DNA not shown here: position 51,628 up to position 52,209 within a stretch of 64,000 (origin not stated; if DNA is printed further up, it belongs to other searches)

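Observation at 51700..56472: CsoR-family repressor with textbook promoter and operator, positioned to control an MFP plus HAE-type RND efflux pair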

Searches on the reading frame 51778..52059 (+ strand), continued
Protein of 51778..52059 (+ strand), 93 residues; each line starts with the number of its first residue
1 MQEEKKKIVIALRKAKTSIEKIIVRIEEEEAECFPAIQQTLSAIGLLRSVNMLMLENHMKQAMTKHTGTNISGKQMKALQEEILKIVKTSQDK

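Call 61: fold_search(model_id=the predicted structure, library=pdb)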
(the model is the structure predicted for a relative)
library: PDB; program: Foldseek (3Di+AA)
matches with E <= 10: 77; with E <= 0.001: 0
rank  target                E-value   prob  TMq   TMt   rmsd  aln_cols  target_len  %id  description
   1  5lbm_C                3.8e-02  1.00  0.78  0.80   2.2        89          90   20  The asymmetric tetrameric structure of the formaldehyde sensing transcriptional repressor FrmR from Escherichia coli (released 2016-12-21)
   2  5lbm_A                4.1e-02  1.00  0.66  0.72   2.7        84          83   17  The asymmetric tetrameric structure of the formaldehyde sensing transcriptional repressor FrmR from Escherichia coli (released 2016-12-21)
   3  4adz_A                8.0e-02  1.00  0.67  0.69   3.9        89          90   19  Crystal Structure of the apo form of a Copper-sensitive operon Regulator (CsoR) protein from Streptomyces lividans (released 2012-04-25)
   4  5fmn_B                9.6e-02  1.00  0.63  0.65   3.7        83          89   25  The nickel-responsive transcriptional regulator InrS (released 2017-02-01)
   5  2hh7                  1.2e-01  1.00  0.63  0.69   4.3        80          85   18  Crystal Structure of Cu(I) bound CsoR from Mycobacterium tuberculosis. (released 2006-12-05)
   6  4uig                  2.1e-01  0.99  0.66  0.67   3.9        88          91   19  Structure of the copper sensitive operon repressor from Streptomyces lividans at pH6 (released 2015-09-09)
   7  3aai_D                4.7e-01  0.99  0.62  0.74   5.3        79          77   24  X-ray crystal structure of CsoR from Thermus thermophilus HB8 (released 2010-04-28)
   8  3aai_B                6.1e-01  0.99  0.62  0.74   1.3        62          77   24  X-ray crystal structure of CsoR from Thermus thermophilus HB8 (released 2010-04-28)
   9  3aai_C                1.1e+00  0.92  0.59  0.70   4.8        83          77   20  X-ray crystal structure of CsoR from Thermus thermophilus HB8 (released 2010-04-28)
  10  3aai_A                1.1e+00  0.90  0.59  0.69   4.7        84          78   20  X-ray crystal structure of CsoR from Thermus thermophilus HB8 (released 2010-04-28)
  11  6vvt_F                1.4e+00  0.16  0.32  0.13   8.2        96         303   12  Crystal structure of a Mycobacterium smegmatis transcription initiation complex with Rifampicin-resistant RNA polymera (released 2020-10-21)
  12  8r5s_D                2.6e+00  0.21  0.44  0.22   7.5       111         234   18  t113 - De-novo designed soluble homotetramer (released 2024-11-27)
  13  6cce_F                2.6e+00  0.12  0.33  0.13   8.3        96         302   12  Crystal structure of a Mycobacterium smegmatis RNA polymerase transcription initiation complex with inhibitor Kanglemy (released 2018-08-15)
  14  9g0d_B                2.6e+00  0.10  0.31  0.21  11.5       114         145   12  Structure of human Mical1 bMERB_V978A domain:Rab10 complex. (released 2025-07-02)
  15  5vi5_F                2.8e+00  0.12  0.33  0.13   8.1        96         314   12  Structure of Mycobacterium smegmatis transcription initiation complex with a full transcription bubble (released 2017-07-26)
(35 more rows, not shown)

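Call 63: find_encoding_contigs(protein=P0078, flank=7000, max_places=1)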
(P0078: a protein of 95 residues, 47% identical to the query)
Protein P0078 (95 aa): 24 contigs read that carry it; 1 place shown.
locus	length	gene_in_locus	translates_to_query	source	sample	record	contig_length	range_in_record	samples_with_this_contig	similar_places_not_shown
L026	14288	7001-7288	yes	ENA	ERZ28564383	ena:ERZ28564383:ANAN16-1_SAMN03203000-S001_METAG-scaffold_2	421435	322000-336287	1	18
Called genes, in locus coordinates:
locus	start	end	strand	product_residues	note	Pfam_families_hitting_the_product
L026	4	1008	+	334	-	PF00535:Glycos_transf_2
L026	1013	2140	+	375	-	PF13439:Glyco_transf_4, PF00534:Glycos_transf_1, PF13692:Glyco_trans_1_4, PF13524:Glyco_trans_1_2 (weak)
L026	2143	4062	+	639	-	PF20176:DUF6541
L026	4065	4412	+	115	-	-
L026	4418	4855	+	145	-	PF01327:Pep_deformylase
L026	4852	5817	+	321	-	PF00551:Formyl_trans_N, PF02911:Formyl_trans_C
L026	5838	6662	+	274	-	PF00581:Rhodanese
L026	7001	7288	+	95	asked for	PF02583:Trns_repr_metal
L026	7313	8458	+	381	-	PF25919:BSH_CusB (faint), PF00364:Biotin_lipoyl (faint), PF25917:BSH_RND, PF25973:BSH_CzcB, PF25967:RND-MFP_C, PF25975:CzcB_C (weak), PF25989:YknX_C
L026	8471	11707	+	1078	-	PF00873:ACR_tran, PF03176:MMPL (weak)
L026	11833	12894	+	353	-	PF03462:PCRF, PF00472:RF-1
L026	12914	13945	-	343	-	PF01924:HypD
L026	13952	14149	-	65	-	PF01455:HupF_HypC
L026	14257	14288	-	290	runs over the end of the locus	PF01116:F_bP_aldolase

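Call 64: find_encoding_contigs(protein=P0106, flank=7000, max_places=1)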
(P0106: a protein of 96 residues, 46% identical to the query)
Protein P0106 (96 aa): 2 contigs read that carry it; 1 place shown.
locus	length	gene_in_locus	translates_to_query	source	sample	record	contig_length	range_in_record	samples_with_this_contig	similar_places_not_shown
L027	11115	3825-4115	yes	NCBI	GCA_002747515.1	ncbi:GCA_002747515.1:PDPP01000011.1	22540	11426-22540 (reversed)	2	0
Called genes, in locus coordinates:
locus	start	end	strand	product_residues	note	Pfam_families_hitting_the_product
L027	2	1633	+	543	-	?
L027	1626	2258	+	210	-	-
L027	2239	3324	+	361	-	PF00226:DnaJ, PF01556:DnaJ_C, PF00684:DnaJ_CXXCXGXG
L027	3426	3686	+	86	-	-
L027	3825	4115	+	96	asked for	PF02583:Trns_repr_metal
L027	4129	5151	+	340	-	PF25917:BSH_RND, PF25919:BSH_CusB (weak), PF25973:BSH_CzcB, PF25989:YknX_C (weak)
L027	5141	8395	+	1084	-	PF00873:ACR_tran, PF03176:MMPL (faint), PF02355:SecD_SecF_C (faint), PF00873:ACR_tran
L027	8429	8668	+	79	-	-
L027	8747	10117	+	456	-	PF23023:Anti-Pycsar_Apyc1, PF00753:Lactamase_B, PF12706:Lactamase_B_2 (weak), PF16661:Lactamase_B_6 (weak), PF10996:Beta-Casp, PF07521:RMMBL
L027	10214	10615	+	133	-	PF00581:Rhodanese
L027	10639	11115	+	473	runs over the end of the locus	PF00224:PK, PF02887:PK_C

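Call 77: list_cluster_members(proteins=[P0001])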
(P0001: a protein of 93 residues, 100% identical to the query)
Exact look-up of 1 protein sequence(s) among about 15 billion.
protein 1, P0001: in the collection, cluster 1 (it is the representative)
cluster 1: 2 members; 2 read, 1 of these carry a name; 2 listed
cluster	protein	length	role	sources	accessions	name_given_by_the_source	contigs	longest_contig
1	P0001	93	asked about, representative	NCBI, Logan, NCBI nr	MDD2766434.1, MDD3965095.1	MAG: metal-sensing transcriptional repressor [Candidatus Moranbacteria bacterium] | metal-sensing transcriptional repressor [Candidatus Moranbacteria bacterium]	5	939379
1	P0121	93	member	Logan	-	-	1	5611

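Call 82: search_protein_representatives(alignment_id=A2)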
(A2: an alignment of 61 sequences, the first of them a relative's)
Query: 61 sequences, 91 profile positions. Proteins with E-value up to 0.001 (for the whole library): 296; up to 1e-10: 59; up to 1e-30: 1. The best 150 are listed.
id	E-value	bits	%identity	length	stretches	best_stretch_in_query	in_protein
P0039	4.2e-34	132.6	-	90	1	3-91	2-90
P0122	9.4e-30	118.6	-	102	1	3-91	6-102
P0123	2.7e-27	110.8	-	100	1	1-91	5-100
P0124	2.4e-26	107.7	-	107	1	1-91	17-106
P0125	5.9e-26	106.5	-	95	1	3-91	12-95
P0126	8.2e-26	106.0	-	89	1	1-91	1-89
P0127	8.7e-26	105.9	-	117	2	27-91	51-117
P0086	1.4e-25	105.2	-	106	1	3-71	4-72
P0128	9.6e-25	102.6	-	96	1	1-90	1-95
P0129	2.4e-24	101.3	-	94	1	4-91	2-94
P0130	2.0e-23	98.3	-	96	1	4-91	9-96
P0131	4.2e-23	97.3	-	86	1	4-86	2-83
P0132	4.6e-23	97.2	-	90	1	1-89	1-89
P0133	9.7e-23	96.1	-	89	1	4-91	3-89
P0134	1.4e-21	92.5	-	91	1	1-91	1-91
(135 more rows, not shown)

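Call 84: find_homologous_proteins(query=P0134, max_evalue=0.00001)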
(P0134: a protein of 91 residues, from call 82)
Query P0134 (91 aa): 309 proteins with E <= 0.00001 among 309 candidates; the best 120 are listed.
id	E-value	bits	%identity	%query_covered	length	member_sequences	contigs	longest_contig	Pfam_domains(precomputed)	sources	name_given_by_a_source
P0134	5.5e-51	187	100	100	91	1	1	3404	PF02583.23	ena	-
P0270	1.4e-40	154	82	100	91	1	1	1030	PF02583.23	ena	-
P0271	3.3e-40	153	81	100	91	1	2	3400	PF02583.23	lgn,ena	-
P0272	8.2e-40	152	79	100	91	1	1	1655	PF02583.23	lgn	-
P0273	1.1e-39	151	80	100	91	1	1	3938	PF02583.23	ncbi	-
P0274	1.3e-39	151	81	100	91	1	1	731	PF02583.23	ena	-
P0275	5.3e-38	146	78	100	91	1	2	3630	PF02583.23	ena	-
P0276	5.4e-38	146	76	100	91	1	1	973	PF02583.23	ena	-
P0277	8.3e-38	145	81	92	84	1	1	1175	PF02583.23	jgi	-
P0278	1.4e-37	145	78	100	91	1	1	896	PF02583.23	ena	-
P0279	6.1e-37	143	76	100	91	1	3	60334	PF02583.23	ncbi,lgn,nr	ncbi:metal-sensing transcriptional repressor [Patescibacteria group bacterium]|nr:metal-sensing tran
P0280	1.0e-36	142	76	100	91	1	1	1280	PF02583.23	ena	-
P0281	1.4e-36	141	77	100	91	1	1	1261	PF02583.23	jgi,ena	-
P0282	1.4e-36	141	75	100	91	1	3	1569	PF02583.23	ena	-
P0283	1.6e-36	141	76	100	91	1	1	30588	PF02583.23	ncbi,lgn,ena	-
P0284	1.7e-36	141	77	100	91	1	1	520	PF02583.23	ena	-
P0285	2.1e-36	141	76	100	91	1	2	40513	PF02583.23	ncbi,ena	-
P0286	2.5e-36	141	75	100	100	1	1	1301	PF02583.23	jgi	-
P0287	2.8e-36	140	75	100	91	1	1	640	PF02583.23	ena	-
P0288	4.3e-36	140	75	100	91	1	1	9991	PF02583.23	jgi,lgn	jgi:DNA-binding FrmR family transcriptional regulator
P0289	1.4e-35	138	71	100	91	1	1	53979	PF02583.23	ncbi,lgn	-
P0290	1.4e-35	138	75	100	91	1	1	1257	PF02583.23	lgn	-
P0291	1.5e-35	138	73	98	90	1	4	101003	PF02583.23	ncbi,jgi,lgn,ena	-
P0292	2.5e-35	137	74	100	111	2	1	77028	PF02583.23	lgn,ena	-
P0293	3.0e-35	137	71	100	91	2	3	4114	PF02583.23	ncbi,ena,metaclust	metaclust:\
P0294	4.2e-35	137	73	100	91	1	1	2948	PF02583.23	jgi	jgi:DNA-binding FrmR family transcriptional regulator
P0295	6.8e-35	136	74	100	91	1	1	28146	PF02583.23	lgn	-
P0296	9.6e-35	136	74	100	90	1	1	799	PF02583.23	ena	-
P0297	9.6e-35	136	75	100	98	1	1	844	PF02583.23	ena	-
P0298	2.1e-34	134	73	100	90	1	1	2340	PF02583.23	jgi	jgi:DNA-binding FrmR family transcriptional regulator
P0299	3.3e-34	134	70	100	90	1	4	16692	PF02583.23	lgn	-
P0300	1.2e-33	132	67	100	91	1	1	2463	PF02583.23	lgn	-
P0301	1.3e-33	132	71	100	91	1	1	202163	PF02583.23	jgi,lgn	jgi:DNA-binding FrmR family transcriptional regulator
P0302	1.3e-33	132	71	100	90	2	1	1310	PF02583.23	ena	-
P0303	1.9e-33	131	68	100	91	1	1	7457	PF02583.23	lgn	-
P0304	2.0e-33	131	70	100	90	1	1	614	PF02583.23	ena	-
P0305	2.9e-33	131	71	100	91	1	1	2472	PF02583.23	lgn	-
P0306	2.9e-33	131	69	100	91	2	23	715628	PF02583.23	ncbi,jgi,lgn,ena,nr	ncbi:metal-sensing transcriptional repressor [Candidatus Peregrinibacteria bacterium]|jgi:CsoR famil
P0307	3.0e-33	131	69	100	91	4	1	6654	PF02583.23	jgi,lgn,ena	-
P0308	4.3e-33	130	70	100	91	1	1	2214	PF02583.23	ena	-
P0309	7.8e-33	129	67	100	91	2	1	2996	PF02583.23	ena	-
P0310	9.4e-33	129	67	100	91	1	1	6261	PF02583.23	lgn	-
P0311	1.3e-32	129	69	100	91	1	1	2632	PF02583.23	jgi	jgi:CsoR family transcriptional regulator, copper-sensing transcriptional repressor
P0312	1.6e-32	128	69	100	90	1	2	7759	PF02583.23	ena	-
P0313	2.2e-32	128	73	91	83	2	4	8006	PF02583.23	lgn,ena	-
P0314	2.6e-32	128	70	100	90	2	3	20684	PF02583.23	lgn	-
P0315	3.1e-32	128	69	100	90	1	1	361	PF02583.23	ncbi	-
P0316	3.4e-32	127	67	100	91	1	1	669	PF02583.23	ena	-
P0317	3.5e-32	127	70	100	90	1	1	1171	PF02583.23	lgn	-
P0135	9.7e-32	126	65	82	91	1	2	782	PF02583.23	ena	-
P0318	9.7e-32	126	69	100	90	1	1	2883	PF02583.23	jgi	jgi:DNA-binding FrmR family transcriptional regulator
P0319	1.2e-31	126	68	100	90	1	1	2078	PF02583.23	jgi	jgi:DNA-binding FrmR family transcriptional regulator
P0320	5.4e-31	124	72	91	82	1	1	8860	PF02583.23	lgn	-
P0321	8.2e-31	123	68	100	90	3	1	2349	PF02583.23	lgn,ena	-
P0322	5.2e-30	120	68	100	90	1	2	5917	PF02583.23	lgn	-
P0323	1.4e-29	119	65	100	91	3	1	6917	PF02583.23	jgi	jgi:DNA-binding FrmR family transcriptional regulator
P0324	2.1e-29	119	63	100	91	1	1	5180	PF02583.23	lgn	-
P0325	2.7e-29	118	65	93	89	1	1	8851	PF02583.23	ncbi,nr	ncbi:MAG: metal-sensing transcriptional repressor [Candidatus Gracilibacteria bacterium]|nr:metal-se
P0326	3.2e-29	118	71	91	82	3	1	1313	PF02583.23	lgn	-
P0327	3.7e-29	118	63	100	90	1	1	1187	PF02583.23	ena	-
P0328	5.0e-29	117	65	100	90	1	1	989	PF02583.23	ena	-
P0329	6.0e-29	117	65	100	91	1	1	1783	PF02583.23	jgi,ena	-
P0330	1.3e-28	116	65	100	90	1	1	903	PF02583.23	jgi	-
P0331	1.3e-28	116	64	100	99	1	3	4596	PF02583.23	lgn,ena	-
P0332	3.1e-28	115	63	100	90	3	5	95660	PF02583.23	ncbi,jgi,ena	-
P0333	3.5e-28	115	64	100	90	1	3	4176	PF02583.23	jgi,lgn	jgi:DNA-binding FrmR family transcriptional regulator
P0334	3.9e-28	115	75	88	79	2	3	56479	PF02583.23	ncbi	-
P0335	1.1e-27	113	70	91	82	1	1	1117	PF02583.23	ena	-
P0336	1.7e-27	112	63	100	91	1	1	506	PF02583.23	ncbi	-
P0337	2.8e-27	112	58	100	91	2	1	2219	PF02583.23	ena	-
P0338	3.0e-27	112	62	100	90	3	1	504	PF02583.23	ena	-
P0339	6.2e-27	111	66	88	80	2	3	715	PF02583.23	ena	-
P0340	6.4e-27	111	65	100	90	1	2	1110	PF02583.23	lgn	-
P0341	9.4e-27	110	66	100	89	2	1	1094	PF02583.23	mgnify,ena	mgnify:CR=1 FL=1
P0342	1.1e-26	110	62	100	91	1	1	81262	PF02583.23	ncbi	ncbi:metal-sensitive transcriptional regulator [Patescibacteria group bacterium]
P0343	2.2e-26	109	60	100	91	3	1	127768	PF02583.23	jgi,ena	jgi:CsoR family transcriptional regulator, copper-sensing transcriptional repressor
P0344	3.4e-26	108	70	88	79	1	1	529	PF02583.23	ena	-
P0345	5.4e-26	108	58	100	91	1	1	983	PF02583.23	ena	-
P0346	1.0e-25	107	60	98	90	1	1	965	PF02583.23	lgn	-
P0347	1.6e-25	106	58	100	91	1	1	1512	PF02583.23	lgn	-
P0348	3.0e-24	102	56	100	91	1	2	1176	PF02583.23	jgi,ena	-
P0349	5.6e-24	101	57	100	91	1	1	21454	PF02583.23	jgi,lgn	jgi:DNA-binding FrmR family transcriptional regulator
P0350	1.0e-23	100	55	95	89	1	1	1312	PF02583.23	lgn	-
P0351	1.6e-23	100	55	100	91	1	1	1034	PF02583.23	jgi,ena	-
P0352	7.6e-23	98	56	100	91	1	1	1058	PF02583.23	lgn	-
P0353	2.2e-22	96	54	100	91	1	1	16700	PF02583.23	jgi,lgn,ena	jgi:DNA-binding FrmR family transcriptional regulator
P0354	2.5e-22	96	52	100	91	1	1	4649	PF02583.23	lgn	-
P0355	5.8e-22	95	53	100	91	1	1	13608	PF02583.23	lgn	-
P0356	6.4e-22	95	53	100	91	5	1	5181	PF02583.23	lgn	-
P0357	5.0e-21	92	56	100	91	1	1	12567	PF02583.23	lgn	-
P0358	6.9e-21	91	51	100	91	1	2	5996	PF02583.23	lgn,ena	-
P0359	5.7e-20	89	51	100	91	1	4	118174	PF02583.23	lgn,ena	-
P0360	8.2e-20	88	56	73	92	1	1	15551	PF02583.23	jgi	-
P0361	2.9e-19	86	55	86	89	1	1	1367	PF02583.23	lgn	-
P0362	4.3e-19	86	48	100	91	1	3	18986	PF02583.23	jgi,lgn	-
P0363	5.5e-19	85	48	100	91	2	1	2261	PF02583.23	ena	-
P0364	9.7e-19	85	47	98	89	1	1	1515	PF02583.23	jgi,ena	-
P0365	1.7e-18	84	50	90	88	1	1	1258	PF02583.23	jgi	jgi:CsoR family transcriptional regulator, copper-sensing transcriptional repressor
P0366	2.4e-18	83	47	100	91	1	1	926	PF02583.23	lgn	-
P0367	2.5e-18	83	49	95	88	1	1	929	PF02583.23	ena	-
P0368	2.7e-18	83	54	89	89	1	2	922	PF02583.23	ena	-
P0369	3.2e-18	83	49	95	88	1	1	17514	PF02583.23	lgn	-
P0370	3.6e-18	83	48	100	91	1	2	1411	PF02583.23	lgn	-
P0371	4.7e-18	82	50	92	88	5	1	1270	PF02583.23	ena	-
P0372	4.9e-18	82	61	74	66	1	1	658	PF02583.23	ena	-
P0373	5.7e-18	82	49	89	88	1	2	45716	PF02583.23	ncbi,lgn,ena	-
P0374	6.5e-18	82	47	100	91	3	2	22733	PF02583.23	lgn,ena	-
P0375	6.6e-18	82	54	92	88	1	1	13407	PF02583.23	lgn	-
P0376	9.4e-18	81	50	92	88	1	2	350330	PF02583.23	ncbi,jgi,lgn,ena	-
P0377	1.7e-17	81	48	95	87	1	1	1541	PF02583.23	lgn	-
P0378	2.0e-17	80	50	86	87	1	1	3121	PF02583.23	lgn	-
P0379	2.1e-17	80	52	89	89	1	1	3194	PF02583.23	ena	-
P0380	2.1e-17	80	48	96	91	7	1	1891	PF02583.23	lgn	-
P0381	2.4e-17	80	49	97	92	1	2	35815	PF02583.23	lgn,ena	-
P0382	2.7e-17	80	50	88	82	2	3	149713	PF02583.23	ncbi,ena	-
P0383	3.5e-17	80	49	92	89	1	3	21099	PF02583.23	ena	-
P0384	4.7e-17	79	48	92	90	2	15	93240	PF02583.23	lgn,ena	-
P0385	5.0e-17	79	50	92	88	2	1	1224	PF02583.23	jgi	jgi:DNA-binding FrmR family transcriptional regulator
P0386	5.3e-17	79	50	92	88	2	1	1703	PF02583.23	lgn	-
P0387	5.4e-17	79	51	86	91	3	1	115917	PF02583.23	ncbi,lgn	-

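Call 85: find_encoding_contigs(protein=P0306, flank=6000, max_places=2)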
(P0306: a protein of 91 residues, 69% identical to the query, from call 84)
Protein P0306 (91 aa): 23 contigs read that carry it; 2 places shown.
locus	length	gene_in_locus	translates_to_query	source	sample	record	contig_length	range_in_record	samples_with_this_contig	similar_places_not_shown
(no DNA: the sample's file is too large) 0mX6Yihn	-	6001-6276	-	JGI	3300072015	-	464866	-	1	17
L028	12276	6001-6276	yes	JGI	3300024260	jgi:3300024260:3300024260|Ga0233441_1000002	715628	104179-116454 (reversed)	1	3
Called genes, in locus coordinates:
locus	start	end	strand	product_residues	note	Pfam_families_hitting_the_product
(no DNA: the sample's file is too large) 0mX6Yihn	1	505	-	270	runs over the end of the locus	PF00303:Thymidylat_synt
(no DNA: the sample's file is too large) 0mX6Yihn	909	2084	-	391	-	-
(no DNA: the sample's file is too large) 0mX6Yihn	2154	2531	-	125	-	-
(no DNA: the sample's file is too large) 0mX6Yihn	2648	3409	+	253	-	PF01978:TrmB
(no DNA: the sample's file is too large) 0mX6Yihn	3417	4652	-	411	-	PF00070:Pyr_redox (faint), PF00890:FAD_binding_2, PF01266:DAO (faint), PF01593:Amino_oxidase (faint), PF03486:HI0933_like, PF12831:FAD_oxidored (weak), PF13454:NAD_binding_9 (weak), PF22780:HI0933_like_1st, +3 more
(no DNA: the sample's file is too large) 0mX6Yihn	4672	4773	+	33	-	-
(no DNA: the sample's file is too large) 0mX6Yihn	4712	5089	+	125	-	-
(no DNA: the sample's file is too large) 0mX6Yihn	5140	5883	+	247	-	-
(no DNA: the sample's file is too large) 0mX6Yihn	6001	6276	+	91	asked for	PF02583:Trns_repr_metal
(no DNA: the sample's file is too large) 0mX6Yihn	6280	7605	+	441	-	PF00403:HMA, PF13386:DsbD_2, PF13473:Cupredoxin_1 (faint)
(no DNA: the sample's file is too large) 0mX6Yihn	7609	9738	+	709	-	PF00403:HMA, PF00122:E1-E2_ATPase, PF00702:Hydrolase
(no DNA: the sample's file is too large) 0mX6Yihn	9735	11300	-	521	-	PF02310:B12-binding (weak), PF04055:Radical_SAM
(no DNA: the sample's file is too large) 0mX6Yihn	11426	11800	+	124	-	-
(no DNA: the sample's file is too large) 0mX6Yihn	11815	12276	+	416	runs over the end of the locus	PF05970:PIF1, PF13245:AAA_19, PF13401:AAA_22, PF13604:AAA_30, PF21530:Pif1_2B_dom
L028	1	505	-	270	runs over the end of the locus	PF00303:Thymidylat_synt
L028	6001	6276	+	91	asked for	PF02583:Trns_repr_metal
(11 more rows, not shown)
